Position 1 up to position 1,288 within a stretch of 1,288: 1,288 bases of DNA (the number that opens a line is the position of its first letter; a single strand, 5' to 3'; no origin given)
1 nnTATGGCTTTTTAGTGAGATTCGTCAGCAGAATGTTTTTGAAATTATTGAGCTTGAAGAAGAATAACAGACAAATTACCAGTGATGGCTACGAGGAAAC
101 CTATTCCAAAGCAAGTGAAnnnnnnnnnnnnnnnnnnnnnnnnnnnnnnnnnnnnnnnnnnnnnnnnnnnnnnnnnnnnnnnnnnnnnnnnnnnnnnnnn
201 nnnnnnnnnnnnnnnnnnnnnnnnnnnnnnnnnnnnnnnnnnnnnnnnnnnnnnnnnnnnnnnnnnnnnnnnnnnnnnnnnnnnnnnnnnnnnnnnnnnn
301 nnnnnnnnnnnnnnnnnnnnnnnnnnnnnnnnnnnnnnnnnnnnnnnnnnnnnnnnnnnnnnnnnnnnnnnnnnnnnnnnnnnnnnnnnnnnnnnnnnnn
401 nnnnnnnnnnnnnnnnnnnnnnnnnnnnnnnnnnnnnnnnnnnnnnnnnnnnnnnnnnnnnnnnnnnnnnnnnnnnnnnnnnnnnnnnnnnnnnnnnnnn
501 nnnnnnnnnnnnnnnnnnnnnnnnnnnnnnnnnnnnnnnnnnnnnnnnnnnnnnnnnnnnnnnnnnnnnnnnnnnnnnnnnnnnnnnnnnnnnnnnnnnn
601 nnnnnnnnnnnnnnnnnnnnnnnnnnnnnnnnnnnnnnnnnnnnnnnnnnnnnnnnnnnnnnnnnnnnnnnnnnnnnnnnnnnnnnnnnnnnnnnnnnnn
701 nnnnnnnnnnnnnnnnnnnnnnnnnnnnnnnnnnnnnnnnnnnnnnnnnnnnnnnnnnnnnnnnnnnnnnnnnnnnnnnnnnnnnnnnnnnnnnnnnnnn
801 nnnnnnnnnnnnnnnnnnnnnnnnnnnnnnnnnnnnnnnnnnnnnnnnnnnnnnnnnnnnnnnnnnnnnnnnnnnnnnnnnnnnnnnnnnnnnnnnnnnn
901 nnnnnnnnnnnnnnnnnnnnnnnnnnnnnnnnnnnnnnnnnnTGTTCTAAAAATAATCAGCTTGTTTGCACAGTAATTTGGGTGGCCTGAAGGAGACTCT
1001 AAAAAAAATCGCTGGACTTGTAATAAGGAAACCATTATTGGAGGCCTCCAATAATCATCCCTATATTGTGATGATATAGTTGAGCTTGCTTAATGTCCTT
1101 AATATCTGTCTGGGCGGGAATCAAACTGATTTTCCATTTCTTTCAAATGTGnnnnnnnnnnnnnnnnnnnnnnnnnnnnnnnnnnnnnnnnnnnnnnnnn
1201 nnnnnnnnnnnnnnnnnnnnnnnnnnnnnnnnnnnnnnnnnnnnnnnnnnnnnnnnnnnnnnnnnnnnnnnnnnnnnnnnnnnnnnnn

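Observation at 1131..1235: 9-bp-period ACGT-core tandem repeats with phased T-tracts (iteron-like or bent-DNA array)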

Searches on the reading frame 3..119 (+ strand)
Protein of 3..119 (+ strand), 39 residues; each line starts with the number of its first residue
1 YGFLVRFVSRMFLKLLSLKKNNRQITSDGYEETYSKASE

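Call 17: search_protein_families(library=pfam, max_evalue=10, proteins=[window:3-119:+])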
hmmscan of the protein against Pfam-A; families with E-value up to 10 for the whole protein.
seq(39 aa): 0 families

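Call 35: list_cluster_members(proteins=[window:15-119:+, window:207-338:-, window:235-369:-, window:563-703:-, window:680-769:+, window:943-1035:-, window:950-1051:-, window:966-1076:+, window:563-667:-, window:211-378:+])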
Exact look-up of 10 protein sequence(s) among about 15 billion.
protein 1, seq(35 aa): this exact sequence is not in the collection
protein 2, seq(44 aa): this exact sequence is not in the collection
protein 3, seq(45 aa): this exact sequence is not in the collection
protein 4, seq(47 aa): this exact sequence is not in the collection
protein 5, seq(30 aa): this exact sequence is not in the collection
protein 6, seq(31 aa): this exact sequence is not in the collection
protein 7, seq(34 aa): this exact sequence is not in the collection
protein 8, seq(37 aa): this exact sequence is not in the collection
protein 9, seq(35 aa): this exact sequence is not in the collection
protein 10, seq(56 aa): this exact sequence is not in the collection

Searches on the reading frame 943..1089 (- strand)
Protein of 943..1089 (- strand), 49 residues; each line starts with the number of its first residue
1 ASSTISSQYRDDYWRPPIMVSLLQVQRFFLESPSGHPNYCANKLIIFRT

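Call 17: search_protein_families(library=pfam, max_evalue=10, proteins=[window:943-1089:-])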
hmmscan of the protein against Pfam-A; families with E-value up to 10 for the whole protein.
seq(49 aa): 0 families

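Call 63: find_homologous_proteins(query=window:943-1089:-, max_evalue=10)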
Query seq(49 aa): no candidate shares three 5-residue words with the query. No homologue found.

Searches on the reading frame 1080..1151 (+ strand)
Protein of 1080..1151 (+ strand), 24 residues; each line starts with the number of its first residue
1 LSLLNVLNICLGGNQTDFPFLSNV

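Call 17: search_protein_families(library=pfam, max_evalue=10, proteins=[window:1080-1151:+])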
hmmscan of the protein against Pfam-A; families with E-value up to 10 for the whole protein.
seq(24 aa): 0 families
